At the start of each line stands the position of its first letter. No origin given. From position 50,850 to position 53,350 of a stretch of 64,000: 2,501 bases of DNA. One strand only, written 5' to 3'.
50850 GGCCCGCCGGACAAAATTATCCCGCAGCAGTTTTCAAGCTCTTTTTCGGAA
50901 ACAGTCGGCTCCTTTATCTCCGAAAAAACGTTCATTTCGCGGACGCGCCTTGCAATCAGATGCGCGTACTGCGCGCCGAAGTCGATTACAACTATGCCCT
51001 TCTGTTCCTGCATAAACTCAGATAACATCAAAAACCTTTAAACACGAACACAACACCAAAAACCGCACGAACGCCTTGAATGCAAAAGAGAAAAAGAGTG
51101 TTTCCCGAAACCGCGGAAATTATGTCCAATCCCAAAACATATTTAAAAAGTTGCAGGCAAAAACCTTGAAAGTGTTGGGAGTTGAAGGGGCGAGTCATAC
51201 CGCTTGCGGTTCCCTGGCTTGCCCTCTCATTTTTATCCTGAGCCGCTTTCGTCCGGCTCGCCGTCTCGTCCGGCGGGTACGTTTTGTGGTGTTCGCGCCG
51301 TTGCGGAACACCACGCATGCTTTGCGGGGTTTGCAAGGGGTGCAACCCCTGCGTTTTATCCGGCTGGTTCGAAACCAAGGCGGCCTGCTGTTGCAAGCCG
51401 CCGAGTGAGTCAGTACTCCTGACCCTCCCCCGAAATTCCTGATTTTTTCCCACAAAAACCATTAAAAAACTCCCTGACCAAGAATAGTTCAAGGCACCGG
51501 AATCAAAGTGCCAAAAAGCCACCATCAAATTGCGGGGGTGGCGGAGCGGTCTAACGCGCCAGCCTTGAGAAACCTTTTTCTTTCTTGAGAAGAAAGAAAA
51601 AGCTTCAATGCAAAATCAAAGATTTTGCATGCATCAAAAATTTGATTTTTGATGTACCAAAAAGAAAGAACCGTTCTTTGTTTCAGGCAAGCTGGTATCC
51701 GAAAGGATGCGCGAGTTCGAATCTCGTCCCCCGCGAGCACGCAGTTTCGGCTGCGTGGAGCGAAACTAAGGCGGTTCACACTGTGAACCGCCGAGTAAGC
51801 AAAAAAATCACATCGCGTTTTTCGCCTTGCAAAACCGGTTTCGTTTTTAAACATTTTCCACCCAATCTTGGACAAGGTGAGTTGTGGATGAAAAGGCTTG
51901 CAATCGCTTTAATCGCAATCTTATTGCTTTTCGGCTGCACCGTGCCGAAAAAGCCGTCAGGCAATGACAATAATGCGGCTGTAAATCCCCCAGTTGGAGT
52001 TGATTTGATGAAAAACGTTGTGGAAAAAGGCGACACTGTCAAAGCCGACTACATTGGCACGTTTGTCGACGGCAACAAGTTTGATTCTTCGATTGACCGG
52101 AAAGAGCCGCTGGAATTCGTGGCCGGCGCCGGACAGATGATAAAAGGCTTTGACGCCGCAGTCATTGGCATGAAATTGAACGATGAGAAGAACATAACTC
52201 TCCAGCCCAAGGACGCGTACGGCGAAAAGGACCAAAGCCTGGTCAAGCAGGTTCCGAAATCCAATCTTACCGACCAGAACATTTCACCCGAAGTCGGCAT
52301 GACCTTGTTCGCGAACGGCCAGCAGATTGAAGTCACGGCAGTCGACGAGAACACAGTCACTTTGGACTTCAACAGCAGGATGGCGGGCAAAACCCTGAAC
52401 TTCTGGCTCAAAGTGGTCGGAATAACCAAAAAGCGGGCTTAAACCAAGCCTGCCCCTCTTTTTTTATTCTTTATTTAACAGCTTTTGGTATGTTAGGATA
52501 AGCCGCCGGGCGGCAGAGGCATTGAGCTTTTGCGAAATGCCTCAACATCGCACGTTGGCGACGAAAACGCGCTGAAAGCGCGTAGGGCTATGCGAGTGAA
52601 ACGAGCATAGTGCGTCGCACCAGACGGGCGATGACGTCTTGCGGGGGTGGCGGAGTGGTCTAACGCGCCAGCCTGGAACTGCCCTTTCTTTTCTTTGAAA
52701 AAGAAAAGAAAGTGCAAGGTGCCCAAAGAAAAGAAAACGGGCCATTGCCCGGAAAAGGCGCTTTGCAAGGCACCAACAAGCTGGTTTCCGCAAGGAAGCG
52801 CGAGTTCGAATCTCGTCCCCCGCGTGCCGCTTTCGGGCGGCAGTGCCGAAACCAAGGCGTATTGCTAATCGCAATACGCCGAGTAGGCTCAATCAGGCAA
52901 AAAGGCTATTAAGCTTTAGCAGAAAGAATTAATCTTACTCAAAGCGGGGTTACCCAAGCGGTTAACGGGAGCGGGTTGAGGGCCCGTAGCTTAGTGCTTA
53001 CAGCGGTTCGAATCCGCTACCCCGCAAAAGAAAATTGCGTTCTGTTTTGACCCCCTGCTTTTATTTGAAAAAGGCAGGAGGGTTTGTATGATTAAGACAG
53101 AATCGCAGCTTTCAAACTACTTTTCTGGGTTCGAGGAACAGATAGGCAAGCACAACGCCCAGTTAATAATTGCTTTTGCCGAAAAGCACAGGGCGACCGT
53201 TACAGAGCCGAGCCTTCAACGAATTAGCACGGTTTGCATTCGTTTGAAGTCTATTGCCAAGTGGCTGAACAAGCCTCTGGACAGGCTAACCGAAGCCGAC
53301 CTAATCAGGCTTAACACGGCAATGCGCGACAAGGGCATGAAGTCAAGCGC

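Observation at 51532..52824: Two tRNA-Ser genes with long, homologous, palindrome-containing introns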

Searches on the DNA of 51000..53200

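Call 25: search_rna_families(source=window, start=51000, end=53200, threshold=evalue, max_evalue=5)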
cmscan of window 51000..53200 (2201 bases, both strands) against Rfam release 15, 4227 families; matches with E-value up to 5: 13.
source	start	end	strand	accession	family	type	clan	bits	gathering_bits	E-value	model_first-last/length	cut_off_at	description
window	52944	53026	+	RF00005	tRNA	Gene; tRNA;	CL00001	49.5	29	4.7e-09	1-71/71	no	tRNA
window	52641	52824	+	RF00005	tRNA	Gene; tRNA;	CL00001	43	29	3e-07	1-71/71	no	tRNA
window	51532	51735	+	RF00005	tRNA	Gene; tRNA;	CL00001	39.1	29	3.5e-06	1-71/71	no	tRNA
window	51755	51826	-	RF02454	ncr982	Gene; sRNA;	-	22.9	50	2.5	1-79/79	no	Bacillus sRNA ncr982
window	52680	52716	+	RF00639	mir-515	Gene; miRNA;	CL00096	21.1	68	0.6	27-61/87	no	mir-515 microRNA precursor family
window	52684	52737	-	RF04239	mir-4679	Gene; miRNA;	-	19.9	88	1.7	1-75/75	no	mir-4679 microRNA precursor family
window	53039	53103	+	RF04239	mir-4679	Gene; miRNA;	-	19.9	88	1.7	1-75/75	no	mir-4679 microRNA precursor family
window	52680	52716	-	RF00639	mir-515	Gene; miRNA;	CL00096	19.7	68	1.4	27-61/87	no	mir-515 microRNA precursor family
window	51557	51621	+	RF01705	Flavo-1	Gene; sRNA;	-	19.1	42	0.91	1-76/76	no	Flavo-1 RNA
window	52684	52737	+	RF04239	mir-4679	Gene; miRNA;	-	19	88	3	1-75/75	no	mir-4679 microRNA precursor family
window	53024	53043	-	RF00489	ctRNA_p42d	Gene; antisense;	-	17.3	50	2.7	1-46/46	no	ctRNA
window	52669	52718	-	RF01125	sR4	Gene; snRNA; snoRNA; CD-box;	-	15.7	50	1.8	1-56/56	no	Small nucleolar RNA sR4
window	52094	52147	+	RF02946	cow-rumen-1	Gene; sRNA;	-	15.2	53.4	4.7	1-61/61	no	cow-rumen-1 RNA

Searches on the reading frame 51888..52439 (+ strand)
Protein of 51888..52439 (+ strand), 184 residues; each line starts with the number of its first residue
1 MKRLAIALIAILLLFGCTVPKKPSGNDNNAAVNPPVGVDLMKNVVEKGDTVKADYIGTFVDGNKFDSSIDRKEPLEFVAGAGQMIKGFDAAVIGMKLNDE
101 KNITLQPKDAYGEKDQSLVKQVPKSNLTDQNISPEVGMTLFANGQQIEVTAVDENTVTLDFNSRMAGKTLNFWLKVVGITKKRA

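Call 18: find_homologous_proteins(query=window:51888-52439:+, max_evalue=1e-10)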
Query window:51888-52439:+ (184 aa): 806 proteins with E <= 1e-10 among 901 candidates; the best 120 are listed.
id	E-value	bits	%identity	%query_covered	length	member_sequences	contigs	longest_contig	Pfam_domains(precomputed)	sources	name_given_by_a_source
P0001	5.7e-106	370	92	100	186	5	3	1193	PF00254.35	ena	-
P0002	1.1e-68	248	78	78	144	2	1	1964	PF00254.35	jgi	-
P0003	4.1e-56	207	56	91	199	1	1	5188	PF00254.35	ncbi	-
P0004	2.1e-53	199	94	55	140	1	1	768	PF00254.35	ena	-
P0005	2.4e-47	179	60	77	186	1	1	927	PF00254.35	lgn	-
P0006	3.0e-47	179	45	72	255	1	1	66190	PF00254.35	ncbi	-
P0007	1.1e-46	177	53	98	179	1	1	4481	PF00254.35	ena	-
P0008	3.0e-44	169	46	98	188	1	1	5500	PF22199.3,PF00254.35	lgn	-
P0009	5.3e-44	168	49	93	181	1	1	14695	PF00254.35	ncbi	-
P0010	1.4e-43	167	51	93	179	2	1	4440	PF22199.3,PF00254.35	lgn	-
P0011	1.5e-43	167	46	100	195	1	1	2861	PF22199.3,PF00254.35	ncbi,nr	ncbi:MAG: peptidylprolyl isomerase [archaeon]|nr:peptidylprolyl isomerase [archaeon]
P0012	1.9e-43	166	49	90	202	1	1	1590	PF22199.3,PF00254.35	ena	-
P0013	1.1e-42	164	56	79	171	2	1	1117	PF00254.35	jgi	jgi:FKBP-type peptidyl-prolyl cis-trans isomerase 2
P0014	2.6e-42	162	48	99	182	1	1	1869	PF00254.35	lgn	-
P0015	2.8e-42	162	49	97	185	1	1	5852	PF00254.35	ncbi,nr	ncbi:MAG: peptidylprolyl isomerase [Candidatus ainarchaeum sp.]|nr:peptidylprolyl isomerase [Candida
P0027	1.1e-39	154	52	88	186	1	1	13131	PF00254.35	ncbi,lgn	-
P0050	1.0e-36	144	52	79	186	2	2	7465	PF00254.35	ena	-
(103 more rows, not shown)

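Call 19: find_encoding_contigs(protein=P0003, flank=3000, max_places=3)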
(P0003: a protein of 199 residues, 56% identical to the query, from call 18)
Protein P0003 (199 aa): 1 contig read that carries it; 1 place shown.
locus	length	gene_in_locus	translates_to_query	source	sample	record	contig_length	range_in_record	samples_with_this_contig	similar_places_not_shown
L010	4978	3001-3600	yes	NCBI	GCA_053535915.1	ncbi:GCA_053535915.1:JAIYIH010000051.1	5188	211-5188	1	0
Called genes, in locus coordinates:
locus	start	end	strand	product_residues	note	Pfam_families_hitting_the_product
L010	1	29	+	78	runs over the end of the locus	?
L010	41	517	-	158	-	PF00383:dCMP_cyt_deam_1, PF14437:MafB19-deam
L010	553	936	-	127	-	PF00383:dCMP_cyt_deam_1, PF14437:MafB19-deam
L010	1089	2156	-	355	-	PF01118:Semialdhyde_dh, PF02774:Semialdhyde_dhC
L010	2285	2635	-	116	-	-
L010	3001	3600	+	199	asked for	PF00254:FKBP_C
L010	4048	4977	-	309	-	?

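Call 20: find_encoding_contigs(protein=P0006, flank=3000, max_places=3)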
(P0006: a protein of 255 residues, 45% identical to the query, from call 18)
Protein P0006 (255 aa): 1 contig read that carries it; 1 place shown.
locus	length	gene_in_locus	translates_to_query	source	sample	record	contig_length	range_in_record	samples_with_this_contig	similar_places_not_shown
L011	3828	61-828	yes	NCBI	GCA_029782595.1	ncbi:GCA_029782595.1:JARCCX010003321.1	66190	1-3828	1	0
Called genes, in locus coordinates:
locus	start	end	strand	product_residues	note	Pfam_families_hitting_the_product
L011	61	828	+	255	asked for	PF00254:FKBP_C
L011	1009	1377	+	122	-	PF01325:Fe_dep_repress, PF24034:DUF7343 (weak), PF09339:HTH_IclR (weak), PF12802:MarR_2 (weak), PF13545:HTH_Crp_2 (weak), PF13601:HTH_34 (faint), PF25213:HVO_A0261_N (weak), PF02742:Fe_dep_repr_C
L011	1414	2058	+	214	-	PF02814:UreE_N (weak)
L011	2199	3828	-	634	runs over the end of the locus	PF00122:E1-E2_ATPase, PF00702:Hydrolase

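Call 21: find_encoding_contigs(protein=P0009, flank=3000, max_places=3)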
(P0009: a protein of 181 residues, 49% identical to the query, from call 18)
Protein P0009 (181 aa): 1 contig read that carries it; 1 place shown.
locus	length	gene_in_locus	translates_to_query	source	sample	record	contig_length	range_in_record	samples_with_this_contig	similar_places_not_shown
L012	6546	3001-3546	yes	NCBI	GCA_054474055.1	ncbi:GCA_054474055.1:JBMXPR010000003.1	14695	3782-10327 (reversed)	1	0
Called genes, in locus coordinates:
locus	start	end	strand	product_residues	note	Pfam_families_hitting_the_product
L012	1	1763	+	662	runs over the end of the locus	PF03477:ATP-cone, PF13597:NRDD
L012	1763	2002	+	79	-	PF13597:NRDD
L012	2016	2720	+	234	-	PF04055:Radical_SAM, PF13353:Fer4_12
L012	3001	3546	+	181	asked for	PF00254:FKBP_C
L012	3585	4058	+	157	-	-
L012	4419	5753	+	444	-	PF00133:tRNA-synt_1 (faint), PF01406:tRNA-synt_1e, PF01921:tRNA-synt_1f (faint), PF09334:tRNA-synt_1g, PF09190:DALR_2, PF23493:CysS_C (weak)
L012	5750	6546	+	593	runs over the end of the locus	PF00999:Na_H_Exchanger, PF02254:TrkA_N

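Call 22: find_encoding_contigs(protein=P0007, flank=3000, max_places=3)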
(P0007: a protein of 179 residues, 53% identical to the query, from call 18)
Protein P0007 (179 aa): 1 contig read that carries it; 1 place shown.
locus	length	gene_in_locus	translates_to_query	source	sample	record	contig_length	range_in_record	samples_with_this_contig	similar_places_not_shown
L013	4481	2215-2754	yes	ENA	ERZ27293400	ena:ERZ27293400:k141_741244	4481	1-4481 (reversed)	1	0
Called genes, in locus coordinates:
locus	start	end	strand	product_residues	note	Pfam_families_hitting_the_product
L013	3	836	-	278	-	?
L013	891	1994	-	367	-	PF04851:ResIII, PF00270:DEAD, PF00271:Helicase_C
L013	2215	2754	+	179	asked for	PF00254:FKBP_C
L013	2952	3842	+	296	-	PF00850:Hist_deacetyl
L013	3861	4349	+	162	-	PF12682:Flavodoxin_4 (faint), PF00258:Flavodoxin_1 (faint), PF12724:Flavodoxin_5 (faint)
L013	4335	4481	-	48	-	?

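Call 31: find_encoding_contigs(protein=P0027, flank=2500, max_places=3)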
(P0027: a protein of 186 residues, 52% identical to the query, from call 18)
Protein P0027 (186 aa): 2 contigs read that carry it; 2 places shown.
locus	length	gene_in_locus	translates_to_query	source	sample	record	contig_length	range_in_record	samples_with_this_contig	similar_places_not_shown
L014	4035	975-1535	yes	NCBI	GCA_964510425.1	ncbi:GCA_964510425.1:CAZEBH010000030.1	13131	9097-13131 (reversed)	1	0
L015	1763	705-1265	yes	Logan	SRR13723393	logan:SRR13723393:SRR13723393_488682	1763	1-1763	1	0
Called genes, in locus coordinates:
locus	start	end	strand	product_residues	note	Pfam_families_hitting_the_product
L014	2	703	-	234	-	?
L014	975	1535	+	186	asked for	PF00254:FKBP_C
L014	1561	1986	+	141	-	PF11969:DcpS_C, PF01230:HIT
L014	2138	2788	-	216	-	-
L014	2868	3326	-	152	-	PF05168:HEPN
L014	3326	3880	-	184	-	PF18765:Polbeta, PF01909:NTP_transf_2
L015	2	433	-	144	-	?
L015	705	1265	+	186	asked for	PF00254:FKBP_C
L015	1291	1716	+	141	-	PF11969:DcpS_C, PF01230:HIT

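Call 32: find_encoding_contigs(protein=P0050, flank=2500, max_places=3)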
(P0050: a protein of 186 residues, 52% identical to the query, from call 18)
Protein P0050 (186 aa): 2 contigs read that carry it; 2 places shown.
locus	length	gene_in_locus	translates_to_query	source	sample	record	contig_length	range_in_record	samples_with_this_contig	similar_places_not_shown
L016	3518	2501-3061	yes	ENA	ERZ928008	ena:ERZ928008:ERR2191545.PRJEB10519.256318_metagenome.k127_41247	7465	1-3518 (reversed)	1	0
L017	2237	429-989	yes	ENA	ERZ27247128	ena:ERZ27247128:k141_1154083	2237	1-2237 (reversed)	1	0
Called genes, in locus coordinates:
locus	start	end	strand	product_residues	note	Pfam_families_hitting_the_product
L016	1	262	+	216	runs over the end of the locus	PF00834:Ribul_P_3_epim, PF01729:QRPTase_C (faint)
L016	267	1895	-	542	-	-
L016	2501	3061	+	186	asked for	PF00254:FKBP_C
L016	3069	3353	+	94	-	-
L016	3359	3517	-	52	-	?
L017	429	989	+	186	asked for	PF00254:FKBP_C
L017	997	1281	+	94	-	-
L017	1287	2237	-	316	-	?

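Call 33: find_encoding_contigs(protein=P0001, flank=2500, max_places=4)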
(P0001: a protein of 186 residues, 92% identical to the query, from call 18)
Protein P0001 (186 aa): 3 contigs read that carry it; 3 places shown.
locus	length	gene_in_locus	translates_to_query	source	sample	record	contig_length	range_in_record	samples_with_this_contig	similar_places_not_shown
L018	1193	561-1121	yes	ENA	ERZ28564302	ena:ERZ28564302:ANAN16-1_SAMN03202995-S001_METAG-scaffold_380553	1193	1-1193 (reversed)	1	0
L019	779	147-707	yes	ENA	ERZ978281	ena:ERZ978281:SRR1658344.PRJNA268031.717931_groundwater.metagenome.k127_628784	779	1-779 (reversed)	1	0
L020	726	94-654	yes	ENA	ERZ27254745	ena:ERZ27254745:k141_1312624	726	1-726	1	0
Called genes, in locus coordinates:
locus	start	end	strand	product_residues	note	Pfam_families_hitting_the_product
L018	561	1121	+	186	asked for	PF00254:FKBP_C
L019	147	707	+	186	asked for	PF00254:FKBP_C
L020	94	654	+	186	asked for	PF00254:FKBP_C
